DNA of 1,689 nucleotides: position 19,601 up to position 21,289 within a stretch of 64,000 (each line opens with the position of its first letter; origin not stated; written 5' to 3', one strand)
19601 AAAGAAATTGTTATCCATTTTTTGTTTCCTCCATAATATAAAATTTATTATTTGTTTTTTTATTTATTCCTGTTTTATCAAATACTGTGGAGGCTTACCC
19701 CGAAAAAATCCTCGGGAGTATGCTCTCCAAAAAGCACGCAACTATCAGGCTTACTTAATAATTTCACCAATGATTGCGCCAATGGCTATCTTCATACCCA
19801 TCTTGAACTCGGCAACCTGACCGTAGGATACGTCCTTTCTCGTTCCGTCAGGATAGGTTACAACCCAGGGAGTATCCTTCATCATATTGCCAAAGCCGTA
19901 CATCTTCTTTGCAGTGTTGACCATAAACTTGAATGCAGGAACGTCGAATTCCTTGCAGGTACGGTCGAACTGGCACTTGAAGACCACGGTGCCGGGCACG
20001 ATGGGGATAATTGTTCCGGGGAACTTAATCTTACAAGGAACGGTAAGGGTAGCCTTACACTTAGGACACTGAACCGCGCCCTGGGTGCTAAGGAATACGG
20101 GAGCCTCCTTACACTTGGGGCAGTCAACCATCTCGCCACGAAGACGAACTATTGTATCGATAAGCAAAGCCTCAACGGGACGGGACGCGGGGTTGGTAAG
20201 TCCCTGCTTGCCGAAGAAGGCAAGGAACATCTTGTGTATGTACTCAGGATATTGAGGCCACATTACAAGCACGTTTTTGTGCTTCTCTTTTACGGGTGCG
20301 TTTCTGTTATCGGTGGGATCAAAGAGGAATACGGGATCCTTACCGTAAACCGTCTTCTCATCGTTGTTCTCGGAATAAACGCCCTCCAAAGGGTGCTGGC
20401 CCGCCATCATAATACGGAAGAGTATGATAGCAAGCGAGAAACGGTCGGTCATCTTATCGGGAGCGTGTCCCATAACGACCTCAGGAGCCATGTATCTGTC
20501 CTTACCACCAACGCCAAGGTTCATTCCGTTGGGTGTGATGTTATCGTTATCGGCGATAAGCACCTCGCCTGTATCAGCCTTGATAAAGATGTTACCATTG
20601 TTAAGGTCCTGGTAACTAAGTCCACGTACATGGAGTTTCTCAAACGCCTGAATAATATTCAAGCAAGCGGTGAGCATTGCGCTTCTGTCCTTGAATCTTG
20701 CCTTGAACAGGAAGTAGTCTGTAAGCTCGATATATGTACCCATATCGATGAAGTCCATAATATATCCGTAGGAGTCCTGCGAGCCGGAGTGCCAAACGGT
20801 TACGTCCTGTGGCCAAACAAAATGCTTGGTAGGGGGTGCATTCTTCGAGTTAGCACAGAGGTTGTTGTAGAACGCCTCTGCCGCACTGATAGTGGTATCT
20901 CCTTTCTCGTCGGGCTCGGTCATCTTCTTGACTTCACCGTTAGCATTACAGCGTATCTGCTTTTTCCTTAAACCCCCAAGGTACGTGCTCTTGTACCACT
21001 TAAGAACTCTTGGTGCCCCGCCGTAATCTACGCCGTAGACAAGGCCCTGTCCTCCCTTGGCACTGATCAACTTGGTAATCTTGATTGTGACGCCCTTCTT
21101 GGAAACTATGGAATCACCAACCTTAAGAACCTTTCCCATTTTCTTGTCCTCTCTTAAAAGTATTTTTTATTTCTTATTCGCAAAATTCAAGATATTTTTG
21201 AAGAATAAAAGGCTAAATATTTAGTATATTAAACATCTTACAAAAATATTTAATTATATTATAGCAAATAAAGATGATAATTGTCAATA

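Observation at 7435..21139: Candidate undescribed system: kinase-vWA-PP2C triad, transglutaminase-like protein and six tandem cytosolic LRR paralogs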

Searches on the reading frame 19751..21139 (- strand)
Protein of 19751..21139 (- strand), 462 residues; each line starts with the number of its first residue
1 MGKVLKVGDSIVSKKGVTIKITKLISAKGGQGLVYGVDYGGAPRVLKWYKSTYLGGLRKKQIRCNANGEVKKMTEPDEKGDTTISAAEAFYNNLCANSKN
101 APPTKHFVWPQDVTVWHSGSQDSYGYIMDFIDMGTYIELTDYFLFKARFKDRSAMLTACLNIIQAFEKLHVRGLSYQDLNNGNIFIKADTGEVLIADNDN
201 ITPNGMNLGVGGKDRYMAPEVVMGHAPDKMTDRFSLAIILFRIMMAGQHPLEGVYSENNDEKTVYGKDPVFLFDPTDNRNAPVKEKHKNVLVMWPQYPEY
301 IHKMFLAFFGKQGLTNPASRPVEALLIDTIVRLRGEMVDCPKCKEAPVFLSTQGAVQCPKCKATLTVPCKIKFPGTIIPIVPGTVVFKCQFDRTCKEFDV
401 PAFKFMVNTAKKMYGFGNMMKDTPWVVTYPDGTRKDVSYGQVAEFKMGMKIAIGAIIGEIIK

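Call 3: search_protein_families(library=pfam, proteins=[window:19751-21139:-], max_evalue=0.01)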
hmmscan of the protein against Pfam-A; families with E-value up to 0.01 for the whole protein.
window:19751-21139:- (462 aa): 2 families
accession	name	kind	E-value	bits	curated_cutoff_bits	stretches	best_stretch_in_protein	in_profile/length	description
PF00069.31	Pkinase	-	2e-12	47.5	31.7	1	122-262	71-208/263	Protein kinase domain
PF07714.23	PK_Tyr_Ser-Thr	-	1.9e-05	24.6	23.1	1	127-257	79-211/258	Protein tyrosine and serine/threonine kinase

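Call 4: search_protein_families(library=padloc, proteins=[window:19751-21139:-], max_evalue=0.01)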
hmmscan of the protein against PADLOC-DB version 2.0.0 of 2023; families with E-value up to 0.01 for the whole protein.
window:19751-21139:- (462 aa): 19 families
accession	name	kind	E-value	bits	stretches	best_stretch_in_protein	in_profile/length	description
PDLC04053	PD-T4-6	-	8.4e-10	36.6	1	111-257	70-217/311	-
PDLC04047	PD-T4-6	-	1.4e-09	35.5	1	123-254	84-215/327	-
PDLC04054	PD-T4-6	-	1.6e-09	35.7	1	107-254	67-216/347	-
PDLC04064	PD-T4-6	-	6.5e-09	33.2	1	121-253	92-222/369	-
PDLC04042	PD-T4-6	-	3.7e-08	31.4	1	139-253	96-214/292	-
PDLC04060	PD-T4-6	-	1.2e-06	25.7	1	109-253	67-211/486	-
PDLC04138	mad6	-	1.5e-06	25.4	1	156-261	156-266/659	mads_6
PDLC04061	PD-T4-6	-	2e-06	25.6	1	113-253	79-225/510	-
PDLC04043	PD-T4-6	-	2e-06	25.1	1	157-253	119-219/452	-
PDLC04041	PD-T4-6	-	3.7e-06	24.4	1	162-251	138-234/443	-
PDLC04057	PD-T4-6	-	4.1e-06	24.1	1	104-253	62-212/443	-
PDLC04039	PD-T4-6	-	1.8e-05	21.9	1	161-253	122-217/458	-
PDLC01088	C3a189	-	3.5e-05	20.5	0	212-251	170-208/840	kinase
PDLC04048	PD-T4-6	-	7.8e-05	20.2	1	138-253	97-214/354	-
PDLC04052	PD-T4-6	-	0.0002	18.7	1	128-253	92-218/496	-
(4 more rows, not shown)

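Call 9: find_related_loci(query=window:19751-21139:-, collection=genome_contigs, flank=10000)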
Query window:19751-21139:- (462 aa) in genome_contigs; peptide patterns used: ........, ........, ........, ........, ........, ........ (x = any residue, [..] = any of these).
23 stretches matched a pattern; 1 encode a relative of the query (tblastn E <= 1e-3); 1 distinct loci.
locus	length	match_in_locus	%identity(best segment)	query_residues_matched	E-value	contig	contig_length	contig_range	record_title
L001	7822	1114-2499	97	1-462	0e+0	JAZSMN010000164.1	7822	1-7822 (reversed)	MAG: Eubacteriales bacterium isolate T1900044554_TS20190020.MAGScoT_cleanbin_000044 SGB_272_k141_476894, whole genome sh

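Call 10: find_homologous_proteins(query=window:19751-21139:-)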
Query window:19751-21139:- (462 aa): 2065 proteins with E <= 0.001 among 6039 candidates; the best 120 are listed.
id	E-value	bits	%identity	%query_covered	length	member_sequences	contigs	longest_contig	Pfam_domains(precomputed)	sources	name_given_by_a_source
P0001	0.0e+0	1053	97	100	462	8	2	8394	PF00069.32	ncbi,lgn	-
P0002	2.0e-237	806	73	100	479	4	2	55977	PF00069.32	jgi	-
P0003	7.5e-231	785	72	100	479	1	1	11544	PF00069.32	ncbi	-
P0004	1.4e-181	622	58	99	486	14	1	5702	PF00069.32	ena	-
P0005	5.4e-169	581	56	99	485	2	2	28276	PF00069.32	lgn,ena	-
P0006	1.8e-160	553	53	100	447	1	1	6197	PF00069.32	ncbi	-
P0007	1.1e-157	543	53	99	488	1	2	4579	PF00069.32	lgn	-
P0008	7.3e-143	494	50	98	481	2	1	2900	PF00069.32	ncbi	-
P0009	1.8e-129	450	45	98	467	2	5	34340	PF00069.32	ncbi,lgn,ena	-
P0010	2.9e-127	443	46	100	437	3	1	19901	-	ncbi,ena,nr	ncbi:MAG: hypothetical protein IJY24_06630 [Clostridia bacterium]|nr:hypothetical protein [Clostridi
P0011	4.0e-127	443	45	98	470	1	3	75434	PF00069.32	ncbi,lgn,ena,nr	ncbi:MAG: hypothetical protein IJ489_06205 [Clostridia bacterium]|nr:hypothetical protein [Clostridi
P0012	2.2e-123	430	45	100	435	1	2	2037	PF00069.32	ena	-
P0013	1.3e-117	411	43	100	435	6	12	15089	PF07714.24,PF00069.32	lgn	-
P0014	1.0e-114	402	45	96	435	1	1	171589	PF07714.24,PF00069.32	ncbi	-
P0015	1.2e-110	388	41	98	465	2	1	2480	PF00069.32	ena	-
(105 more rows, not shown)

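Call 12: find_encoding_contigs(protein=P0002, flank=10000, max_places=2)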
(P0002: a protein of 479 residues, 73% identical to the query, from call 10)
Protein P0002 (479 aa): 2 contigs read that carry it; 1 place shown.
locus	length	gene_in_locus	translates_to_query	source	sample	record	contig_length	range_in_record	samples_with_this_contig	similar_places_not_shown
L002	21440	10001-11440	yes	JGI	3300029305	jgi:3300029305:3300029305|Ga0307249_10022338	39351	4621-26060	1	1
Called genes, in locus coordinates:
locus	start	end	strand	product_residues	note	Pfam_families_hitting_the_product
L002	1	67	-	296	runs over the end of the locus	PF02311:AraC_binding (weak), PF07883:Cupin_2, PF00165:HTH_AraC, PF12833:HTH_18, PF00165:HTH_AraC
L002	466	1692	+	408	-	PF00764:Arginosuc_synth, PF20979:Arginosuc_syn_C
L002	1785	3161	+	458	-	PF00206:Lyase_1, PF14698:ASL_C2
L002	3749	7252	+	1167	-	PF01580:FtsK_SpoIIIE, PF13401:AAA_22 (weak)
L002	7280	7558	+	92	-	-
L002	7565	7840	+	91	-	-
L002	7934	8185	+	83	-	-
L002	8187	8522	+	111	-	-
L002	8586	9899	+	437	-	-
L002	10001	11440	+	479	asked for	PF00069:Pkinase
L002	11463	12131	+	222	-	-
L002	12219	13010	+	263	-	PF00092:VWA, PF13519:VWA_2 (weak)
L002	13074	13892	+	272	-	-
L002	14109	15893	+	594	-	PF13672:PP2C_2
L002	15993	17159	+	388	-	PF01841:Transglut_core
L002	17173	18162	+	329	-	PF13306:LRR_5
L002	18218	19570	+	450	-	-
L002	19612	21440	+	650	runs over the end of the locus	PF13306:LRR_5, PF13855:LRR_8 (faint), PF13306:LRR_5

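Call 13: find_encoding_contigs(protein=P0005, flank=10000, max_places=2)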
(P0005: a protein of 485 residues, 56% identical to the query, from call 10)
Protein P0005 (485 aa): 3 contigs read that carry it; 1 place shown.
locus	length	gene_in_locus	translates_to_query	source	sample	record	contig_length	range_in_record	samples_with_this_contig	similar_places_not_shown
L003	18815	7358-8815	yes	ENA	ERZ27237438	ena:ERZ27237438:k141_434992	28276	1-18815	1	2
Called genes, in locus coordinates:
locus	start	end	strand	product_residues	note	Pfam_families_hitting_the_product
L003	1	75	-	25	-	?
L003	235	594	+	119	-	-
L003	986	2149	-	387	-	PF14659:Phage_int_SAM_3, PF00589:Phage_integrase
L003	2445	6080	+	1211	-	PF13401:AAA_22 (faint), PF01580:FtsK_SpoIIIE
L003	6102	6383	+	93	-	-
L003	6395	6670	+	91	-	-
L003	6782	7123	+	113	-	-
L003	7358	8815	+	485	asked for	PF00069:Pkinase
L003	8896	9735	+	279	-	PF00092:VWA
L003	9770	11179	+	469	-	PF13672:PP2C_2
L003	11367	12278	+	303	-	PF01841:Transglut_core (weak)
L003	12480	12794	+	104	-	-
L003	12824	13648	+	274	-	-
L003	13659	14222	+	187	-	PF00574:CLP_protease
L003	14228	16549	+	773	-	PF02534:T4SS-DNA_transf, PF10412:TrwB_AAD_bind (faint), PF12696:TraG-D_C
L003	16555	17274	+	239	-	-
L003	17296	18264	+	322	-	-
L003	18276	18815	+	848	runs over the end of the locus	-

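Call 14: find_encoding_contigs(protein=P0011, flank=10000, max_places=2)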
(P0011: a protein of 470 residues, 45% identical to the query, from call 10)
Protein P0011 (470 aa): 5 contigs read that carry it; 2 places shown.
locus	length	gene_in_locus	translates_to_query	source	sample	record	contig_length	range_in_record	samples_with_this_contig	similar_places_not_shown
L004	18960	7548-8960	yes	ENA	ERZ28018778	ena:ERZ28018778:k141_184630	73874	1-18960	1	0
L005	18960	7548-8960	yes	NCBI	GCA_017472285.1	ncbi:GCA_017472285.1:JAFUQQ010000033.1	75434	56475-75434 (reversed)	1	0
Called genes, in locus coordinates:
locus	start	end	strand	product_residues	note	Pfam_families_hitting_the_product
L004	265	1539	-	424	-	PF02481:DNA_processg_A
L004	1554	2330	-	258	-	PF22435:MRM3-like_sub_bind, PF00588:SpoU_methylase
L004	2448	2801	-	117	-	PF00453:Ribosomal_L20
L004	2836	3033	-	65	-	PF01632:Ribosomal_L35p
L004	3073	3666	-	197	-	PF05198:IF3_N, PF00707:IF3_C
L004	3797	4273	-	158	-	-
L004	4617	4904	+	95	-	PF12844:HTH_19 (weak), PF13560:HTH_31 (weak), PF01381:HTH_3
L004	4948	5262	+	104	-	PF12844:HTH_19, PF01381:HTH_3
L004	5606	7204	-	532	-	PF12673:SipL, PF01476:LysM (weak)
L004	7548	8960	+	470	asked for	PF00069:Pkinase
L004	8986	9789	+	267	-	PF00092:VWA (faint)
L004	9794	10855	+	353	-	PF13672:PP2C_2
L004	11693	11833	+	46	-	-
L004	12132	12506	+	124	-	PF13560:HTH_31 (weak), PF01381:HTH_3, PF12844:HTH_19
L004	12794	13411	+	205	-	-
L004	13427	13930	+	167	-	-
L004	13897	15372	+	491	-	PF02687:FtsX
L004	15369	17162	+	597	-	PF02687:FtsX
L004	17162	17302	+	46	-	-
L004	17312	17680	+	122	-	PF00005:ABC_tran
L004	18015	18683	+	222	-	PF14137:DUF4304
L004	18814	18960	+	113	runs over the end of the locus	-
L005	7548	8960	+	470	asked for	PF00069:Pkinase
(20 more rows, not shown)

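Call 35: search_protein_families(library=padloc, proteins=[window:19751-21139:-], max_evalue=10)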
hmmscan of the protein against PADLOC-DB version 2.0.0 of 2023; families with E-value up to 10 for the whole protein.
window:19751-21139:- (462 aa): 20 families
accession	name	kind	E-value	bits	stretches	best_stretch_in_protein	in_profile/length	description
PDLC04053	PD-T4-6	-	8.4e-10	36.6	1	111-257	70-217/311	-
PDLC04047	PD-T4-6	-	1.4e-09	35.5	1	123-254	84-215/327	-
PDLC04054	PD-T4-6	-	1.6e-09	35.7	1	107-254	67-216/347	-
PDLC04064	PD-T4-6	-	6.5e-09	33.2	1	121-253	92-222/369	-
PDLC04042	PD-T4-6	-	3.7e-08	31.4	1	139-253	96-214/292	-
PDLC04060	PD-T4-6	-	1.2e-06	25.7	1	109-253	67-211/486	-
PDLC04138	mad6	-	1.5e-06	25.4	1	156-261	156-266/659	mads_6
PDLC04061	PD-T4-6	-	2e-06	25.6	1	113-253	79-225/510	-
PDLC04043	PD-T4-6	-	2e-06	25.1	1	157-253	119-219/452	-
PDLC04041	PD-T4-6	-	3.7e-06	24.4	1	162-251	138-234/443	-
PDLC04057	PD-T4-6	-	4.1e-06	24.1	1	104-253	62-212/443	-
PDLC04039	PD-T4-6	-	1.8e-05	21.9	1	161-253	122-217/458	-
PDLC01088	C3a189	-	3.5e-05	20.5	2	212-251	170-208/840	kinase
PDLC04048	PD-T4-6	-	7.8e-05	20.2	1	138-253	97-214/354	-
PDLC04052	PD-T4-6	-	0.0002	18.7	1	128-253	92-218/496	-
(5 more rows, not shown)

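Call 36: search_protein_families(library=ncbifam, proteins=[window:19751-21139:-], max_evalue=0.01)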
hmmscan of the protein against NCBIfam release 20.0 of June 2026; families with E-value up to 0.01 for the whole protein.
window:19751-21139:- (462 aa): 5 families
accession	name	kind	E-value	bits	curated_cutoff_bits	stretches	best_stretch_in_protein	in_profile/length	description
NF038150.1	lanthi_synth_IV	equivalog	8.4e-06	24.4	650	1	151-251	296-396/851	class IV lanthionine synthetase LanL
NF033483.0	PknB_PASTA_kin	equivalog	1e-05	24.8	450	1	113-253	70-210/563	Stk1 family PASTA domain-containing Ser/Thr kinase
NF038151.1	lanthi_synth_III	equivalog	0.0052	15.2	575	1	155-246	338-425/833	class III lanthionine synthetase LanKC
NF009651.0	PRK13184.1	equivalog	0.0073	14.3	839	0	211-244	192-225/932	serine/threonine-protein kinase PknD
NF052427.1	StpK7MSMEG_1200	equivalog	0.0084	14.6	900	0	161-252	116-210/601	serine/threonine protein kinase StpK7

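Call 70: search_protein_families(library=pfam, proteins=[L002:7280-7558:+, L002:7565-7840:+, L002:7934-8185:+, L002:8187-8522:+, L002:3749-7252:+, L003:12824-13648:+], max_evalue=1)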
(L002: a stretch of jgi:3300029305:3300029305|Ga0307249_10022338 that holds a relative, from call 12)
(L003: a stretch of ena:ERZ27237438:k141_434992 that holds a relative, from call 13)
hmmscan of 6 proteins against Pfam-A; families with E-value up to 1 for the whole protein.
L002:7280-7558:+ (92 aa): 1 family
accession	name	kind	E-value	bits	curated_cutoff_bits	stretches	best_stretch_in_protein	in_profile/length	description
PF06013.18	WXG100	-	0.18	12.5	27.3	1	5-50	2-47/86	Proteins of 100 residues with WXG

L002:7565-7840:+ (91 aa): 10 families
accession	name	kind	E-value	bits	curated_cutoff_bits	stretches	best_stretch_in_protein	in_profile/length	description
PF00745.25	GlutR_dimer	-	0.039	14.7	22.9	1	29-88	39-96/99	Glutamyl-tRNAGlu reductase, dimerisation domain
PF06657.18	Cep57_MT_bd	-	0.068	14.1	31.3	1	28-59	31-62/77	Centrosome microtubule-binding domain of Cep57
PF14357.11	DUF4404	-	0.079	14.1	27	1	28-83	5-58/83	Domain of unknown function (DUF4404)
PF20594.3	DUF6794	-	0.09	13.2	27.1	1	30-55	4-29/83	Domain of unknown function (DUF6794)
PF06013.18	WXG100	-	0.13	13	27.3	1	3-83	2-82/86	Proteins of 100 residues with WXG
PF04168.17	Alpha-E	-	0.14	12.3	20.8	1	4-88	201-281/294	A predicted alpha-helical domain with a conserved ER motif.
PF22813.1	TcaA_2nd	-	0.15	12.9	26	0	3-65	31-91/103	TcaA protein second domain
PF03936.21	Terpene_synth_C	-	0.15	11.8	26.3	1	23-89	57-123/241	Terpene synthase family, metal binding domain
PF21020.4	Spectrin_4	-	0.16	12.7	24.2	1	34-88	10-62/100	Spectrin-like repeat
PF12726.12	SEN1_N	-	0.17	10.6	24.7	1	6-59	670-725/747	SEN1 N terminal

L002:7934-8185:+ (83 aa): 1 family
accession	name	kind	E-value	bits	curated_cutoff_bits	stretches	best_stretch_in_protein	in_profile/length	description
PF16403.11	Bact_surface_Ig-like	-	0.11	13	27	1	45-64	44-63/71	Bacterial surface protein, Ig-like domain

L002:8187-8522:+ (111 aa): 0 families

L002:3749-7252:+ (1167 aa): 23 families
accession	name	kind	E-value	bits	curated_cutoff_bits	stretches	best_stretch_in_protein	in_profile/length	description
PF01580.24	FtsK_SpoIIIE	-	1.2e-21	77.7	24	1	618-731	31-143/221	FtsK/SpoIIIE family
PF13401.12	AAA_22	-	2.5e-06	28.2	27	1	624-775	4-121/130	AAA domain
PF13555.12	AAA_29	-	0.00011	22.3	27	1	624-649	23-46/61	P-loop containing region of AAA domain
PF10412.15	TrwB_AAD_bind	-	0.00016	21.1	20.5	1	623-649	13-39/387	Type IV secretion-system coupling protein DNA-binding domain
PF12846.13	AAA_10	-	0.0011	18.5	27.5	1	623-690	19-84/362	AAA-like domain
PF00004.35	AAA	-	0.0023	18.8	21.2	1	629-762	2-88/131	ATPase family associated with various cellular activities (AAA)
PF01935.23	DUF87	-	0.0024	18.4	23.2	1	624-650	20-48/220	Helicase HerA, central domain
PF04851.21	ResIII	-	0.0055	17.1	22.5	1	623-759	21-148/164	Type III restriction enzyme, res subunit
PF09755.14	DUF2046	-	0.0071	16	24.7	1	2-76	224-297/305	Uncharacterized conserved protein H4 (DUF2046)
PF25199.1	nSTAND_NTPase5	-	0.0075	16.5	34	1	623-706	39-122/145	Novel STAND NTPase 5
PF09848.15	SLFN-g3_helicase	-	0.0083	15.9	24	1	629-774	5-120/354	Schlafen group 3, DNA/RNA helicase domain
PF00437.27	T2SSE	-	0.012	14.8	24.9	1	627-649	144-166/370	Type II/IV secretion system protein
PF04665.18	Pox_A32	-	0.036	14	22.8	1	629-691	17-74/242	Poxvirus A32 protein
PF13238.12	AAA_18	-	0.038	14.9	29.4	1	629-647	2-20/128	AAA domain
PF13191.12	AAA_16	-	0.045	14.7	32.6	1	626-763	25-157/167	AAA ATPase domain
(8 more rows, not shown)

L003:12824-13648:+ (274 aa): 0 families

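Call 84: search_dna_similar(query=window:19751-21139:-, collection=plasmids, mode=protein, max_rows=12)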
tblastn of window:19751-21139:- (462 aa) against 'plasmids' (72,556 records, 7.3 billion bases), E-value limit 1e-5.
Records with a match: 17; places in all: 17; records where one place covers at least 80% of the query: 2.
Best place of each record, by identity: <60% 17.
By first word of the organism name: Pseudomonas 6; Prevotella 1; Methylomonas 1; Pseudanabaena 1; Ralstonia 1; Granulicella 1; Cupriavidus 1; Azospirillum 1; Salmonella 1; Bartonella 1; and 2 more.
By predicted mobility (MOB-suite, as given by PLSDB): non-mobilizable 12; mobilizable 3; conjugative 2.
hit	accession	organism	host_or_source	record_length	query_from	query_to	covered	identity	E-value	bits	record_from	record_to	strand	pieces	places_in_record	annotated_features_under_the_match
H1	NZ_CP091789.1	Prevotella sp. E2-28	Ovis aries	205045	5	387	83%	35.2%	5e-67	239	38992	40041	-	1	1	serine/threonine protein kinase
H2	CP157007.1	Methylomonas sp. AM2-LC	-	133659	1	441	95%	28.0%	2e-35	147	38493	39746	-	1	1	record has no annotation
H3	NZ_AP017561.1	Pseudanabaena sp. ABRG5-3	-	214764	12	363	76%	27.3%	2e-14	84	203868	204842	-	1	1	serine/threonine-protein kinase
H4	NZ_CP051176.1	Ralstonia solanacearum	Whole organism,tomato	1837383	4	361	77%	22.8%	2e-9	68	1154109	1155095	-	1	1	none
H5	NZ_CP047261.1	Pseudomonas syringae pv. maculicola str. ES4326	-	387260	105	361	56%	26.6%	1e-6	59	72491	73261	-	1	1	hypothetical protein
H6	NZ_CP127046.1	Pseudomonas amygdali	Cucumis sativus,Culture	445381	105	361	56%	26.6%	1e-6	59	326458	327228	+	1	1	hypothetical protein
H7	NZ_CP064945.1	Pseudomonas fulva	Homo sapiens,bile specimen,bile ...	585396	105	362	56%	25.6%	8e-7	59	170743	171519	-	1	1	helix-hairpin-helix domain-containing protein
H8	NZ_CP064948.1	Pseudomonas fulva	Homo sapiens,pleural fluid,pleural ...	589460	105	362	56%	25.6%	8e-7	59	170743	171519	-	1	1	helix-hairpin-helix domain-containing protein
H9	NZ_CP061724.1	Pseudomonas putida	a feces sample of migratory birds origin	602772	105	362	56%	25.6%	8e-7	59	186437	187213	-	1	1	helix-hairpin-helix domain-containing protein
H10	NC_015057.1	Granulicella tundricola MP5ACTX9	-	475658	109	367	56%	24.6%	1e-8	66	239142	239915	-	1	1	hypothetical protein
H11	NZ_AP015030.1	Pseudomonas putida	-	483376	125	361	51%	26.0%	9e-11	72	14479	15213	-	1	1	lipopolysaccharide kinase InaA family protein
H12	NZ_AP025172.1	Cupriavidus sp. P-10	-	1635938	108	361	55%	24.2%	6e-10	69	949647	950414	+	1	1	none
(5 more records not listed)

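Call 85: search_dna_similar(query=window:19751-21139:-, collection=phages, mode=protein, max_rows=12)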
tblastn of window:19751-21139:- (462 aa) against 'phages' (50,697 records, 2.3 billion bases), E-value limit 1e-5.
Records with a match: 1; places in all: 1; records where one place covers at least 80% of the query: 0.
Best place of each record, by identity: <60% 1.
By first word of the organism name: Bacteriophage 1.
By host as written in the record: - 1.
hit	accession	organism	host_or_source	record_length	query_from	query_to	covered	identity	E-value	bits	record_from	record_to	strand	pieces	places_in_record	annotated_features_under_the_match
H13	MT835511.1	Bacteriophage sp.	human fecal samples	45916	162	343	39%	29.7%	2e-9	66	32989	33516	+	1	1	record has no annotation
